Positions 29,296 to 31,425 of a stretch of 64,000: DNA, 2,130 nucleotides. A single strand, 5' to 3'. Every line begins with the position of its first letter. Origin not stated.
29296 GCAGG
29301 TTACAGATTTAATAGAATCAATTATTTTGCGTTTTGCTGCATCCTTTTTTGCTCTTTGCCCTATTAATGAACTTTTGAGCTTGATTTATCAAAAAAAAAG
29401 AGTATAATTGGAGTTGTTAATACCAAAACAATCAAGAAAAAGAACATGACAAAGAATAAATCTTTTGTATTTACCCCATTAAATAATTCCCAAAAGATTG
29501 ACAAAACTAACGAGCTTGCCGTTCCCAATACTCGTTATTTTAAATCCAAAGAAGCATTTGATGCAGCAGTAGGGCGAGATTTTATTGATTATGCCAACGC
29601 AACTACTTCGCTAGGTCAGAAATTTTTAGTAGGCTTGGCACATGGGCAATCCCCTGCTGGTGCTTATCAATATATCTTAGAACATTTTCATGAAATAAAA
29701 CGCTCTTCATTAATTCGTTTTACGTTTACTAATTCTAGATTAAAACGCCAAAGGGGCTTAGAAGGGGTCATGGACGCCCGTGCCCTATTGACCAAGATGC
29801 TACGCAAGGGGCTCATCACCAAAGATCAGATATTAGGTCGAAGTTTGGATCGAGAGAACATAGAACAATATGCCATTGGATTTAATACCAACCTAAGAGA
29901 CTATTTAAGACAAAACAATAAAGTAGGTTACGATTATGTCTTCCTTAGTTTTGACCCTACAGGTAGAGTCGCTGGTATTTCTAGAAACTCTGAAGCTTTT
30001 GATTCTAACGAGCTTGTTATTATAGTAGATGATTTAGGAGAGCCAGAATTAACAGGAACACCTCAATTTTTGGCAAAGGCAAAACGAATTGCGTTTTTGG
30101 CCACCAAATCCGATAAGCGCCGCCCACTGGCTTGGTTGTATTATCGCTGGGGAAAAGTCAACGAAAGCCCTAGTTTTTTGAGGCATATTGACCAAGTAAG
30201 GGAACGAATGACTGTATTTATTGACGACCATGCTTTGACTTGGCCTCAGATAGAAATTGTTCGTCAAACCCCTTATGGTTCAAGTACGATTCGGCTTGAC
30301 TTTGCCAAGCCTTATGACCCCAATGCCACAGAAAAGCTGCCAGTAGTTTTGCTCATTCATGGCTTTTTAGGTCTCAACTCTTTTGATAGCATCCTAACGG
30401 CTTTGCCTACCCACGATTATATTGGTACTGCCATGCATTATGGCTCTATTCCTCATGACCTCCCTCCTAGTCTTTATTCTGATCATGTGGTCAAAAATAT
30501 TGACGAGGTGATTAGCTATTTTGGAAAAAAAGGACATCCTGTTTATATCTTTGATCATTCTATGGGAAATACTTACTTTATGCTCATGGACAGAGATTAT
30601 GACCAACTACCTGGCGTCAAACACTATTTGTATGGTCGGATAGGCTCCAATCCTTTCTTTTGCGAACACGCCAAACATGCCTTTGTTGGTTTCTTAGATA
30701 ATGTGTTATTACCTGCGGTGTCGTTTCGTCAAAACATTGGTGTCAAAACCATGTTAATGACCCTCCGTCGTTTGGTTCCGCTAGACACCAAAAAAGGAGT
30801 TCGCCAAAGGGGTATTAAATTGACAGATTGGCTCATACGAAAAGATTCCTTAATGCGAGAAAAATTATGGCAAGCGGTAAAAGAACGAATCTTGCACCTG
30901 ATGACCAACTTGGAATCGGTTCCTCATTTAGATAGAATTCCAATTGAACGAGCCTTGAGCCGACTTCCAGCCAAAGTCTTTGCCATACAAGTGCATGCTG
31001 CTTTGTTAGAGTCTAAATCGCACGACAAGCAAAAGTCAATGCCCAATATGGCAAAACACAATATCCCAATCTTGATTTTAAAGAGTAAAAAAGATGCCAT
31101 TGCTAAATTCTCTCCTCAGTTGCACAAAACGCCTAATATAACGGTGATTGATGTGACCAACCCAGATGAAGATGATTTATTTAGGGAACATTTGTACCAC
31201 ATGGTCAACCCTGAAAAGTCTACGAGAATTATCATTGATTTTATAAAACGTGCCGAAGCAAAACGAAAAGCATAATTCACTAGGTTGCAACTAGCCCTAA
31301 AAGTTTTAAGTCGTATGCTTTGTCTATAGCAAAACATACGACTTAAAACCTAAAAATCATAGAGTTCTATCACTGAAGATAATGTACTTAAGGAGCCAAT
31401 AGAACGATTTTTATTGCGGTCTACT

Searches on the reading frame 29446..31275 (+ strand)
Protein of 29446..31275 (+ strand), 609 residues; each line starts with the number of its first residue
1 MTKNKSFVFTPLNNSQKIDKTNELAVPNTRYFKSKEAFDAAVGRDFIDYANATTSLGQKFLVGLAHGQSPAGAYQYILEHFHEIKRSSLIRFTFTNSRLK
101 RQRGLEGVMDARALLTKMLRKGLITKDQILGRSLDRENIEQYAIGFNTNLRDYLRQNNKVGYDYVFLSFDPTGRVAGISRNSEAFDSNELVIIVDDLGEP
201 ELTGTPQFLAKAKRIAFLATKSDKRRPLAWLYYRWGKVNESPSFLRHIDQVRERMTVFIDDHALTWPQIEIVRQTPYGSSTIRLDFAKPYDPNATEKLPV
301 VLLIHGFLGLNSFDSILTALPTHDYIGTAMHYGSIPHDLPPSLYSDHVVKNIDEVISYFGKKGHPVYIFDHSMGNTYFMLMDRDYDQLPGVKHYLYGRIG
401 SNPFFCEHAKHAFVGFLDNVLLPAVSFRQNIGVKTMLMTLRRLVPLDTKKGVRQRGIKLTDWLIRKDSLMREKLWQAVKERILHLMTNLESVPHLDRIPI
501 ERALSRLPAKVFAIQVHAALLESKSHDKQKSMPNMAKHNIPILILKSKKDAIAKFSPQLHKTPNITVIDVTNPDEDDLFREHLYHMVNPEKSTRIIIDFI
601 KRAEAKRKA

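Call 6: search_protein_families(library=pfam, proteins=[window:29446-31275:+])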
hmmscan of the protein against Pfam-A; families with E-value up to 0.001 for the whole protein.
window:29446-31275:+ (609 aa): 1 family
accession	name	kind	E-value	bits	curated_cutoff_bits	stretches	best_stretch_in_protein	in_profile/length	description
PF01182.26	Glucosamine_iso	-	1.2e-05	25.7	27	1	34-229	2-200/225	Glucosamine-6-phosphate isomerases/6-phosphogluconolactonase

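Call 13: search_protein_families(library=ncbifam, proteins=[window:29446-31275:+], max_evalue=0.01)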
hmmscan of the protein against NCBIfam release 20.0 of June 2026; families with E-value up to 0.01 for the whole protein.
window:29446-31275:+ (609 aa): 0 families
